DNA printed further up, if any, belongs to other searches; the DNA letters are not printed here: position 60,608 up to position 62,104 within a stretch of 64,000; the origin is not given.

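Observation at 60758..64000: Radical SAM/SPASM enzyme translationally coupled to a giant secreted QW-repeat/TSP3/SpvB-like protein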

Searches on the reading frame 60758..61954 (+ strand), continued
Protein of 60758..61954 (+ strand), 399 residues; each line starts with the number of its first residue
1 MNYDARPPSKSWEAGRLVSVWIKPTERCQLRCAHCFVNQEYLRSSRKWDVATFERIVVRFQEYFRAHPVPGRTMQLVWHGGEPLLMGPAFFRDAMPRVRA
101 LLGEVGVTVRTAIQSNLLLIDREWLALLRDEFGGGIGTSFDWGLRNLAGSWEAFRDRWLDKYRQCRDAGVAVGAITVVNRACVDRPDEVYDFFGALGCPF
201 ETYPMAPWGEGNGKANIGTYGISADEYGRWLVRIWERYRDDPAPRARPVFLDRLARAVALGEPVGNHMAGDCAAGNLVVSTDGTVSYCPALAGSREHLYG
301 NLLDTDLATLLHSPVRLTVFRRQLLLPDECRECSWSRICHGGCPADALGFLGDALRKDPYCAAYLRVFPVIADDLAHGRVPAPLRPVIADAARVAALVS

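Call 58: search_protein_families(library=ncbifam, proteins=[P0068, P0069, P0070, P0071, P0072, P0073, P0074, P0075, P0076, P0078], max_evalue=1e-20)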
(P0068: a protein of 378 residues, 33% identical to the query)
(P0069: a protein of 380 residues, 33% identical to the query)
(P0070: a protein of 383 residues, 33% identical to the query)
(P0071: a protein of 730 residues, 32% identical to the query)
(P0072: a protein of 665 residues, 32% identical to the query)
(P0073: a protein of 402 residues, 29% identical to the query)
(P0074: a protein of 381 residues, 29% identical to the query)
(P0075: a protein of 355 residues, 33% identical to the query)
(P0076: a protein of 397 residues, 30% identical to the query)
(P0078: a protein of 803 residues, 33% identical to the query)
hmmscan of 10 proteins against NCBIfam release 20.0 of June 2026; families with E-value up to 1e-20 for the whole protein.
P0068 (378 aa): 17 families
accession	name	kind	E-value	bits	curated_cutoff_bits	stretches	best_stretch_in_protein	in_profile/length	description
NF041298.1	rSAM_mat_DynA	equivalog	7.6e-84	281.7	450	1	10-365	4-355/356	dynobactin maturation radical SAM/SPASM protein DynA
TIGR03942.1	sulfatase_rSAM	equivalog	4e-71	240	349.45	1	12-363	6-357/363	anaerobic sulfatase maturase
NF010308.0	PRK13745.1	equivalog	6.3e-50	170.3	484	1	6-360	12-382/412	anaerobic sulfatase-maturation protein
TIGR04083.1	rSAM_pep_methan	hypoth_equivalog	7.4e-48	163.3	300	1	11-370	4-350/376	TIGR04083 family peptide-modifying radical SAM enzyme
NF010321.0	PRK13758.1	equivalog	3.5e-47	161.3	441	1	6-366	3-365/370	anaerobic sulfatase-maturase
NF041300.1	rSAM_mat_DarW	exception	1.5e-44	152.5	650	1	7-369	41-404/415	radical SAM/SPASM peptide maturase DarW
NF038005.1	rSAM_mat_DarE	equivalog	1.8e-39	135.7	650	1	7-344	74-413/432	darobactin maturation radical SAM/SPASM protein DarE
TIGR04163.1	rSAM_cobopep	equivalog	3.9e-38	131.3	375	1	8-356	65-412/428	peptide-modifying radical SAM enzyme CbpB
NF041718.1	rSAM_phane_AMC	equivalog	2.9e-35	122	425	1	8-183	7-177/362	cyclophane-forming radical SAM peptide maturase AmcB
NF041707.1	rSAM_YhhB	equivalog_domain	8e-35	120.4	445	1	8-365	3-367/369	cyclophane-forming radical SAM/SPASM peptide maturase YhhB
TIGR04261.1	rSAM_GlyRichRpt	subfamily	9.3e-33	113.7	310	1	12-187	2-179/363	cyclophane-forming radical SAM/SPASM peptide maturase GrrM/OscB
NF047865.1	rSAM_PapB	equivalog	1.1e-29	103.7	340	1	8-341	4-326/330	PapB family radical SAM/SPASM ranthipeptide maturase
TIGR04064.1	rSAM_nif11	equivalog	2e-23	82.9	518.7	0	10-150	81-221/459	nif11-like peptide radical SAM maturase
TIGR03906.1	quino_hemo_SAM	equivalog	6.3e-23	81.1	453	1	3-350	89-434/467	quinohemoprotein amine dehydrogenase maturation protein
TIGR04269.1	SAM_SPASM_FxsB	subfamily_domain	2.8e-22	79.3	370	1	9-228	4-231/363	FxsB family cyclophane-forming radical SAM/SPASM peptide maturase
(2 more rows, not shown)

P0069 (380 aa): 6 families
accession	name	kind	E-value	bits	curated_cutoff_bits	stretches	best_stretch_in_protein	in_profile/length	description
NF041298.1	rSAM_mat_DynA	equivalog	3.9e-42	144.5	450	1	4-356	4-350/356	dynobactin maturation radical SAM/SPASM protein DynA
TIGR03942.1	sulfatase_rSAM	equivalog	3.5e-37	128.3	349.45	1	3-357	2-355/363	anaerobic sulfatase maturase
TIGR04083.1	rSAM_pep_methan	hypoth_equivalog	2.4e-30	105.7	300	1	3-356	2-340/376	TIGR04083 family peptide-modifying radical SAM enzyme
NF041300.1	rSAM_mat_DarW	exception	1.5e-28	99.8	650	1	3-347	43-386/415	radical SAM/SPASM peptide maturase DarW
NF038005.1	rSAM_mat_DarE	equivalog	9.8e-28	97.1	650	1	3-329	76-402/432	darobactin maturation radical SAM/SPASM protein DarE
NF041718.1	rSAM_phane_AMC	equivalog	4.5e-27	95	425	0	2-178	7-178/362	cyclophane-forming radical SAM peptide maturase AmcB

P0070 (383 aa): 19 families
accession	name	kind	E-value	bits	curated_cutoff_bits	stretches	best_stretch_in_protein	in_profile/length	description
NF041298.1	rSAM_mat_DynA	equivalog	1.3e-69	234.9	450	1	7-356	4-353/356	dynobactin maturation radical SAM/SPASM protein DynA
TIGR03942.1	sulfatase_rSAM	equivalog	7.6e-69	232.5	349.45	1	11-360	8-361/363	anaerobic sulfatase maturase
NF041718.1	rSAM_phane_AMC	equivalog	6.3e-48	163.6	425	1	5-346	7-351/362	cyclophane-forming radical SAM peptide maturase AmcB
NF010321.0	PRK13758.1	equivalog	9.3e-45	153.3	441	1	2-352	2-358/370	anaerobic sulfatase-maturase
TIGR04083.1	rSAM_pep_methan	hypoth_equivalog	3.8e-44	151.1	300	1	11-356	7-343/376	TIGR04083 family peptide-modifying radical SAM enzyme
NF041707.1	rSAM_YhhB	equivalog_domain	4.5e-44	150.9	445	1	6-357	4-366/369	cyclophane-forming radical SAM/SPASM peptide maturase YhhB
NF010308.0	PRK13745.1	equivalog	3.4e-42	144.8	484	1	12-352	22-381/412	anaerobic sulfatase-maturation protein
TIGR04261.1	rSAM_GlyRichRpt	subfamily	9.9e-42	143.2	310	1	10-183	3-178/363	cyclophane-forming radical SAM/SPASM peptide maturase GrrM/OscB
NF041300.1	rSAM_mat_DarW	exception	2.3e-40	138.7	650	1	3-358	40-400/415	radical SAM/SPASM peptide maturase DarW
NF038005.1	rSAM_mat_DarE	equivalog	6.9e-36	123.9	650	1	6-326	76-402/432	darobactin maturation radical SAM/SPASM protein DarE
TIGR04163.1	rSAM_cobopep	equivalog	4.9e-34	117.8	375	1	9-346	69-409/428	peptide-modifying radical SAM enzyme CbpB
TIGR04269.1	SAM_SPASM_FxsB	subfamily_domain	1.6e-32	113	370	1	5-353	3-362/363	FxsB family cyclophane-forming radical SAM/SPASM peptide maturase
TIGR04496.1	rSAM_XyeB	equivalog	3.6e-31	108.2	450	1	2-352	2-365/385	cyclophane-forming radical SAM/SPASM peptide maturase XyeB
NF047865.1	rSAM_PapB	equivalog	5.9e-30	104.6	340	1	7-336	6-328/330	PapB family radical SAM/SPASM ranthipeptide maturase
TIGR03978.1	rSAM_paired_1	equivalog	6.4e-25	87.8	370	1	6-354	85-449/466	His-Xaa-Ser system radical SAM maturase HxsB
TIGR03906.1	quino_hemo_SAM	equivalog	8.7e-24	84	453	1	7-344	97-435/467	quinohemoprotein amine dehydrogenase maturation protein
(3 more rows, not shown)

P0071 (730 aa): 7 families
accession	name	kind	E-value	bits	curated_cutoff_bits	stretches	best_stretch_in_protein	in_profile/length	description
NF041298.1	rSAM_mat_DynA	equivalog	4.1e-50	170.7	450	1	4-354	4-351/356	dynobactin maturation radical SAM/SPASM protein DynA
TIGR03942.1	sulfatase_rSAM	equivalog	7.4e-46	156.9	349.45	1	4-354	3-355/363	anaerobic sulfatase maturase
TIGR04083.1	rSAM_pep_methan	hypoth_equivalog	2.1e-33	115.7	300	1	3-353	2-340/376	TIGR04083 family peptide-modifying radical SAM enzyme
NF041300.1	rSAM_mat_DarW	exception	3.2e-28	98.7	650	1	3-330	43-372/415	radical SAM/SPASM peptide maturase DarW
NF038005.1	rSAM_mat_DarE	equivalog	7.4e-27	94.2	650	1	3-327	76-403/432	darobactin maturation radical SAM/SPASM protein DarE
NF041718.1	rSAM_phane_AMC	equivalog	1.4e-23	83.5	425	1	2-346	7-350/362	cyclophane-forming radical SAM peptide maturase AmcB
NF010321.0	PRK13758.1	equivalog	6.4e-22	78.2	441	1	3-351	6-357/370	anaerobic sulfatase-maturase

P0072 (665 aa): 9 families
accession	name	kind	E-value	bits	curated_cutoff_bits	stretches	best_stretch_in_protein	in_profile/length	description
TIGR03942.1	sulfatase_rSAM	equivalog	2.8e-44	151.7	349.45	1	3-354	2-354/363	anaerobic sulfatase maturase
NF041298.1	rSAM_mat_DynA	equivalog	2.8e-43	148.3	450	1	3-351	3-347/356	dynobactin maturation radical SAM/SPASM protein DynA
NF041300.1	rSAM_mat_DarW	exception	4.9e-33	114.6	650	1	2-356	42-397/415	radical SAM/SPASM peptide maturase DarW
TIGR04083.1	rSAM_pep_methan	hypoth_equivalog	3e-31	108.7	300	1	3-352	2-338/376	TIGR04083 family peptide-modifying radical SAM enzyme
NF038005.1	rSAM_mat_DarE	equivalog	1.9e-27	96.1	650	1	2-333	75-408/432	darobactin maturation radical SAM/SPASM protein DarE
NF041718.1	rSAM_phane_AMC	equivalog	1.3e-23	83.6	425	1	2-344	7-347/362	cyclophane-forming radical SAM peptide maturase AmcB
TIGR04261.1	rSAM_GlyRichRpt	subfamily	4.3e-22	78.6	310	0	5-228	1-226/363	cyclophane-forming radical SAM/SPASM peptide maturase GrrM/OscB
NF010321.0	PRK13758.1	equivalog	8.9e-22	77.7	441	1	54-326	61-331/370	anaerobic sulfatase-maturase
NF010308.0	PRK13745.1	equivalog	4.7e-21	75.2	484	0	52-332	69-359/412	anaerobic sulfatase-maturation protein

P0073 (402 aa): 30 families (the best 25 are shown)
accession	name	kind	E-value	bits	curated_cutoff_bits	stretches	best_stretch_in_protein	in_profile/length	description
NF041298.1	rSAM_mat_DynA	equivalog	3.8e-167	555.7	450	1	3-355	1-355/356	dynobactin maturation radical SAM/SPASM protein DynA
TIGR03942.1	sulfatase_rSAM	equivalog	4.9e-76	256.2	349.45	1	5-353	2-357/363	anaerobic sulfatase maturase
NF010321.0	PRK13758.1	equivalog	2e-49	168.7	441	1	3-348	4-357/370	anaerobic sulfatase-maturase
NF041300.1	rSAM_mat_DarW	exception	3e-47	161.4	650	1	2-323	40-368/415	radical SAM/SPASM peptide maturase DarW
NF010308.0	PRK13745.1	equivalog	2.7e-46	158.3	484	1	5-350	15-382/412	anaerobic sulfatase-maturation protein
NF038005.1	rSAM_mat_DarE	equivalog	3.3e-45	154.6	650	1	4-322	75-401/432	darobactin maturation radical SAM/SPASM protein DarE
NF041707.1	rSAM_YhhB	equivalog_domain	4.6e-44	150.8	445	1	4-355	3-367/369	cyclophane-forming radical SAM/SPASM peptide maturase YhhB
NF041718.1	rSAM_phane_AMC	equivalog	7.8e-44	150.1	425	1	4-327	7-333/362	cyclophane-forming radical SAM peptide maturase AmcB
TIGR04261.1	rSAM_GlyRichRpt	subfamily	1.1e-42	146.4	310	1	7-326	1-332/363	cyclophane-forming radical SAM/SPASM peptide maturase GrrM/OscB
TIGR04083.1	rSAM_pep_methan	hypoth_equivalog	3.8e-41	141.2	300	1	5-358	2-348/376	TIGR04083 family peptide-modifying radical SAM enzyme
NF047865.1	rSAM_PapB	equivalog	6e-38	130.9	340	1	10-333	10-328/330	PapB family radical SAM/SPASM ranthipeptide maturase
TIGR04163.1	rSAM_cobopep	equivalog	1.1e-37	129.8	375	1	4-344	65-409/428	peptide-modifying radical SAM enzyme CbpB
TIGR03906.1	quino_hemo_SAM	equivalog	1.2e-36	126.4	453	1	4-182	95-276/467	quinohemoprotein amine dehydrogenase maturation protein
TIGR04269.1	SAM_SPASM_FxsB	subfamily_domain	1e-35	123.5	370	1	5-349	4-361/363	FxsB family cyclophane-forming radical SAM/SPASM peptide maturase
TIGR03974.1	rSAM_six_Cys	equivalog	2.1e-29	102.7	425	1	10-338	104-433/451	thioether cross-link-forming SCIFF peptide maturase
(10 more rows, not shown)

P0074 (381 aa): 9 families
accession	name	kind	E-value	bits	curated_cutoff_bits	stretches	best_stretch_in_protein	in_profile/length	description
NF041298.1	rSAM_mat_DynA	equivalog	3.5e-50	171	450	1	5-363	2-349/356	dynobactin maturation radical SAM/SPASM protein DynA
TIGR03942.1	sulfatase_rSAM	equivalog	1.1e-48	166.2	349.45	1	6-364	2-354/363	anaerobic sulfatase maturase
TIGR04083.1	rSAM_pep_methan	hypoth_equivalog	2.7e-40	138.4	300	1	7-364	3-340/376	TIGR04083 family peptide-modifying radical SAM enzyme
NF010321.0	PRK13758.1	equivalog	8.3e-30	104.1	441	1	1-364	1-359/370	anaerobic sulfatase-maturase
NF038005.1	rSAM_mat_DarE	equivalog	1.5e-27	96.4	650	1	4-341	74-406/432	darobactin maturation radical SAM/SPASM protein DarE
NF041300.1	rSAM_mat_DarW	exception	3.1e-26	92.2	650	1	2-344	39-375/415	radical SAM/SPASM peptide maturase DarW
NF010308.0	PRK13745.1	equivalog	1.1e-23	83.8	484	1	4-363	13-381/412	anaerobic sulfatase-maturation protein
TIGR04261.1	rSAM_GlyRichRpt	subfamily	5.8e-22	78.2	310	1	8-363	1-356/363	cyclophane-forming radical SAM/SPASM peptide maturase GrrM/OscB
NF041718.1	rSAM_phane_AMC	equivalog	8.1e-22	77.7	425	0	4-201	6-192/362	cyclophane-forming radical SAM peptide maturase AmcB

P0075 (355 aa): 15 families
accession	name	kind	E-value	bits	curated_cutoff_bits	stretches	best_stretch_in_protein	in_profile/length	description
NF041298.1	rSAM_mat_DynA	equivalog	3.4e-73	246.7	450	1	8-352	3-353/356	dynobactin maturation radical SAM/SPASM protein DynA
TIGR03942.1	sulfatase_rSAM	equivalog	3.5e-66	223.7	349.45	1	15-352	10-357/363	anaerobic sulfatase maturase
TIGR04083.1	rSAM_pep_methan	hypoth_equivalog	3.6e-47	161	300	1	8-350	2-341/376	TIGR04083 family peptide-modifying radical SAM enzyme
NF041718.1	rSAM_phane_AMC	equivalog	2.5e-46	158.3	425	1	2-334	2-341/362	cyclophane-forming radical SAM peptide maturase AmcB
NF010308.0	PRK13745.1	equivalog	5.5e-39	134.2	484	1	4-349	11-382/412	anaerobic sulfatase-maturation protein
NF041300.1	rSAM_mat_DarW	exception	7.1e-39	133.8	650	1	6-353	41-399/415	radical SAM/SPASM peptide maturase DarW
TIGR04261.1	rSAM_GlyRichRpt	subfamily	9e-39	133.5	310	1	14-334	5-341/363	cyclophane-forming radical SAM/SPASM peptide maturase GrrM/OscB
NF010321.0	PRK13758.1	equivalog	6.4e-36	124.3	441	1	14-347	13-357/370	anaerobic sulfatase-maturase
NF038005.1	rSAM_mat_DarE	equivalog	1.4e-34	119.6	650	1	10-350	78-430/432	darobactin maturation radical SAM/SPASM protein DarE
NF041707.1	rSAM_YhhB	equivalog_domain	2.1e-34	119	445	1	15-352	11-365/369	cyclophane-forming radical SAM/SPASM peptide maturase YhhB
TIGR04269.1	SAM_SPASM_FxsB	subfamily_domain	2e-27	96.2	370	1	15-320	11-333/363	FxsB family cyclophane-forming radical SAM/SPASM peptide maturase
NF047865.1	rSAM_PapB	equivalog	2.8e-23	82.7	340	1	8-332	5-328/330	PapB family radical SAM/SPASM ranthipeptide maturase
TIGR04303.1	GeoRSP_rSAM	equivalog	5.8e-22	78.7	400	1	4-338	3-324/325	GeoRSP system radical SAM/SPASM protein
TIGR03906.1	quino_hemo_SAM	equivalog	8.7e-22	77.4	453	1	7-332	95-426/467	quinohemoprotein amine dehydrogenase maturation protein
TIGR04163.1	rSAM_cobopep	equivalog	1e-21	77.2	375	1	5-342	63-409/428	peptide-modifying radical SAM enzyme CbpB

P0076 (397 aa): 21 families
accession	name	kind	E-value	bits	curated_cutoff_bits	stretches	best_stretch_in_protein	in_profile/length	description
NF041298.1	rSAM_mat_DynA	equivalog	1.4e-78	264.4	450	1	25-375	4-353/356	dynobactin maturation radical SAM/SPASM protein DynA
TIGR03942.1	sulfatase_rSAM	equivalog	1.9e-64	218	349.45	1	28-373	7-355/363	anaerobic sulfatase maturase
NF010321.0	PRK13758.1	equivalog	9.4e-52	176.4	441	1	27-377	10-364/370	anaerobic sulfatase-maturase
NF041300.1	rSAM_mat_DarW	exception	3.7e-51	174.3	650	1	16-357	35-382/415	radical SAM/SPASM peptide maturase DarW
TIGR04083.1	rSAM_pep_methan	hypoth_equivalog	3e-49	167.9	300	1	31-391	9-359/376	TIGR04083 family peptide-modifying radical SAM enzyme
NF047865.1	rSAM_PapB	equivalog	3.6e-42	144.7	340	1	26-357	7-330/330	PapB family radical SAM/SPASM ranthipeptide maturase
NF038005.1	rSAM_mat_DarE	equivalog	5.5e-39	134.1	650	1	25-346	77-403/432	darobactin maturation radical SAM/SPASM protein DarE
NF041707.1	rSAM_YhhB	equivalog_domain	8.2e-39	133.6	445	1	25-364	5-354/369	cyclophane-forming radical SAM/SPASM peptide maturase YhhB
TIGR03906.1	quino_hemo_SAM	equivalog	3.4e-38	131.5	453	1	23-367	94-438/467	quinohemoprotein amine dehydrogenase maturation protein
TIGR04163.1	rSAM_cobopep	equivalog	6.1e-37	127.4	375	1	12-371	54-415/428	peptide-modifying radical SAM enzyme CbpB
TIGR04261.1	rSAM_GlyRichRpt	subfamily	2.5e-36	125.4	310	1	29-353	4-337/363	cyclophane-forming radical SAM/SPASM peptide maturase GrrM/OscB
TIGR04064.1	rSAM_nif11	equivalog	2e-34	119.1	518.7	1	13-166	68-225/459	nif11-like peptide radical SAM maturase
NF010308.0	PRK13745.1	equivalog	7.5e-34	117.3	484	1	28-370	20-380/412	anaerobic sulfatase-maturation protein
NF041718.1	rSAM_phane_AMC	equivalog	1.1e-33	116.7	425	1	26-191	10-173/362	cyclophane-forming radical SAM peptide maturase AmcB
TIGR04269.1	SAM_SPASM_FxsB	subfamily_domain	4.9e-31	108.1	370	1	25-366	5-356/363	FxsB family cyclophane-forming radical SAM/SPASM peptide maturase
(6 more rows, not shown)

P0078 (803 aa): 36 families (the best 25 are shown)
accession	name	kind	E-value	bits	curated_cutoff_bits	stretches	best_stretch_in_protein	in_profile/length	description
TIGR04083.1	rSAM_pep_methan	hypoth_equivalog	1.1e-136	455.6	300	1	4-367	1-361/376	TIGR04083 family peptide-modifying radical SAM enzyme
NF041298.1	rSAM_mat_DynA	equivalog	6.5e-68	229.3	450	1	9-348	7-352/356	dynobactin maturation radical SAM/SPASM protein DynA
TIGR03942.1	sulfatase_rSAM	equivalog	1.4e-61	208.6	349.45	1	10-347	8-355/363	anaerobic sulfatase maturase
NF047865.1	rSAM_PapB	equivalog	1.5e-50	172.3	340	1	6-322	6-324/330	PapB family radical SAM/SPASM ranthipeptide maturase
NF041718.1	rSAM_phane_AMC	equivalog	6.8e-47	160.2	425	1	3-315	6-328/362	cyclophane-forming radical SAM peptide maturase AmcB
NF041707.1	rSAM_YhhB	equivalog_domain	1.1e-45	156.2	445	1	13-315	12-334/369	cyclophane-forming radical SAM/SPASM peptide maturase YhhB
TIGR04064.1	rSAM_nif11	equivalog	6.8e-43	147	518.7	0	5-126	80-205/459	nif11-like peptide radical SAM maturase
TIGR03978.1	rSAM_paired_1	equivalog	5.2e-42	144.2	370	1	6-175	86-263/466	His-Xaa-Ser system radical SAM maturase HxsB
TIGR04163.1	rSAM_cobopep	equivalog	1e-41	143.1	375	1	7-339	68-409/428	peptide-modifying radical SAM enzyme CbpB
TIGR03906.1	quino_hemo_SAM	equivalog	9.6e-41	139.9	453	1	11-325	102-424/467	quinohemoprotein amine dehydrogenase maturation protein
TIGR03974.1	rSAM_six_Cys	equivalog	3.2e-40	138.3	425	0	11-322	105-424/451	thioether cross-link-forming SCIFF peptide maturase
TIGR04261.1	rSAM_GlyRichRpt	subfamily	3.3e-37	128.4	310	1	11-174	5-178/363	cyclophane-forming radical SAM/SPASM peptide maturase GrrM/OscB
NF010321.0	PRK13758.1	equivalog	1e-36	126.9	441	1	10-342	12-355/370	anaerobic sulfatase-maturase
TIGR04269.1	SAM_SPASM_FxsB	subfamily_domain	1.3e-34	119.9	370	0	13-313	12-332/363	FxsB family cyclophane-forming radical SAM/SPASM peptide maturase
TIGR04340.1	rSAM_ACGX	hypoth_equivalog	1.4e-34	119.8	400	0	13-335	13-337/341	radical SAM/SPASM domain protein, ACGX system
TIGR04085.1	rSAM_more_4Fe4S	domain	2.4e-27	95.2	27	0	245-335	5-93/93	SPASM domain-containing protein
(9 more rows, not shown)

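Call 63: find_encoding_contigs(protein=P0003, flank=10000, max_places=3)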
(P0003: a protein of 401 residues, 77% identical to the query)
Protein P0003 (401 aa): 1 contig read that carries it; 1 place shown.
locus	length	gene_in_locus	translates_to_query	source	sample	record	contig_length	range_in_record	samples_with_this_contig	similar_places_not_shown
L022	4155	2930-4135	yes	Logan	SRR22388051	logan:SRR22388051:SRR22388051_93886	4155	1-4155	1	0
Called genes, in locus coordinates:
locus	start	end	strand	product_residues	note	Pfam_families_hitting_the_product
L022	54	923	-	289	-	PF00892:EamA, PF03151:TPT (faint), PF00892:EamA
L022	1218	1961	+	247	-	PF00165:HTH_AraC (faint), PF12833:HTH_18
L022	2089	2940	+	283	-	-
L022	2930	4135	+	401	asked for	PF04055:Radical_SAM, PF13186:SPASM (weak)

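Call 66: search_protein_families(library=padloc, proteins=[window:60758-61954:+, L001:1995-7382:+, L001:7382-8830:+, L005:5632-6537:+], max_evalue=0.001)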
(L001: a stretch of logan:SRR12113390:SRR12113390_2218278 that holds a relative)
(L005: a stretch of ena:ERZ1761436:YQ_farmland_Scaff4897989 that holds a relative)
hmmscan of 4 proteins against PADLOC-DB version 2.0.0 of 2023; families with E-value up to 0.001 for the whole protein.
window:60758-61954:+ (399 aa): 1 family
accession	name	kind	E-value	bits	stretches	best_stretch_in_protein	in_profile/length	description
PDLC02903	pVip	-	1.5e-06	25.9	1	25-141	7-101/257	Viperins not associated with kinases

L001:1995-7382:+ (1796 aa): 0 families

L001:7382-8830:+ (483 aa): 1 family
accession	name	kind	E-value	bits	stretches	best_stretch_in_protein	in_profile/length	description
PDLC01169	TPR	-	2e-09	35.2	0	70-141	111-180/252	TPR repeats containing protein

L005:5632-6537:+ (302 aa): 0 families

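Call 73: find_related_loci(query=A4, collection=genome_contigs, flank=10000)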
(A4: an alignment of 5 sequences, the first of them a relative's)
Query A4 (344 aa) in genome_contigs; peptide patterns used: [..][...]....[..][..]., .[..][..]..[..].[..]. (x = any residue, [..] = any of these).
76 stretches matched a pattern; 17 encode a relative of the query (tblastn E <= 1e-3); 17 distinct loci.
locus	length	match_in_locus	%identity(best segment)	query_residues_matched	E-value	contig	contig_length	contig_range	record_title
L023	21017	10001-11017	47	1-330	1e-92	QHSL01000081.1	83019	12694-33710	MAG: Candidatus Rokuibacteriota bacterium isolate AR31 14_1009_16_40cm_scaffold_483_curated, whole genome shotgun sequen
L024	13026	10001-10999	43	1-340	2e-84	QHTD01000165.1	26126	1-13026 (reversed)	MAG: Candidatus Rokuibacteriota bacterium isolate AR15 14_0903_16_30cm_scaffold_1186_curated, whole genome shotgun seque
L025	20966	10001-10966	44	1-321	2e-80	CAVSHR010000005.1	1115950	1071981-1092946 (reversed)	MAG: uncultured delta proteobacterium isolate MFD05684.bin.2.48 genome assembly, contig: contig_15342, whole genome shot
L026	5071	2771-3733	44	1-321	1e-79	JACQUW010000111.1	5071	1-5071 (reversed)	MAG: Deltaproteobacteria bacterium isolate NC_groundwater_1447_Ag_S-0.65um_55_23 S_p65_S5_coassembly_k141_1296461, whole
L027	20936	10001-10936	44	1-313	1e-78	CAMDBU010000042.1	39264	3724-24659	MAG: Syntrophobacter sp. SbD2 isolate MaH-04nov19-76 genome assembly, contig: MaH-04nov19-C2286, whole genome shotgun se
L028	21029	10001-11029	44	1-332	9e-78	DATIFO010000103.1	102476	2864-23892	MAG TPA_asm: Candidatus Methylomirabilis sp. isolate SMAG_U16397 k141_1585667, whole genome shotgun sequence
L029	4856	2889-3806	42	1-318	6e-76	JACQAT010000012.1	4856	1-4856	MAG: Chloroflexi bacterium isolate NC_groundwater_923_Pr1_S-0.2um_70_23 Montesol18-Sp2_coassembly_scaffold_638000, whole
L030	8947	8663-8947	48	1-95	3e-22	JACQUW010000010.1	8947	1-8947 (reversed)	MAG: Deltaproteobacteria bacterium isolate NC_groundwater_1447_Ag_S-0.65um_55_23 S_p65_S5_coassembly_k141_129806, whole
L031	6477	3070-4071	28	1-320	8e-21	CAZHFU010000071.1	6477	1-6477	MAG TPA_asm: uncultured Anaerolinea sp. isolate SRP220891_co2_410 genome assembly, contig: NODE_20593_length_6477_cov_31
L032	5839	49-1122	24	1-316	2e-14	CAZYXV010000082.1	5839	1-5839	MAG TPA_asm: uncultured Anaerolineae bacterium isolate binchicken_co26_194 genome assembly, contig: NODE_14771_length_58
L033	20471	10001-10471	27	1-136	6e-11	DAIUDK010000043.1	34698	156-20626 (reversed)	MAG TPA_asm: Chloroflexota bacterium isolate CTOTU19884 NODE_1195_length_34698_cov_21.172676, whole genome shotgun seque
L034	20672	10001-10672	23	3-170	3e-10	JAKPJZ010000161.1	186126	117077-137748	MAG: Chloroflexota bacterium isolate JPAS_maxbin.107 k141_886567, whole genome shotgun sequence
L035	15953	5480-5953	25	1-131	6e-8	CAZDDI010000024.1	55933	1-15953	MAG TPA_asm: uncultured Anaerolineales bacterium isolate SRP241326_co1_75 genome assembly, contig: NODE_968_length_55933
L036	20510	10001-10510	24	1-133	6e-8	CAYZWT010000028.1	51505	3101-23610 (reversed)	MAG TPA_asm: uncultured Anaerolineales bacterium isolate SRP241326_co4_134 genome assembly, contig: NODE_1052_length_515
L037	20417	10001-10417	30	13-134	3e-6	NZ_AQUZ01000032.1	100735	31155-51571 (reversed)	Kribbella catacumbae DSM 19601 A3ESDRAFT_scaffold_31.32_C, whole genome shotgun sequence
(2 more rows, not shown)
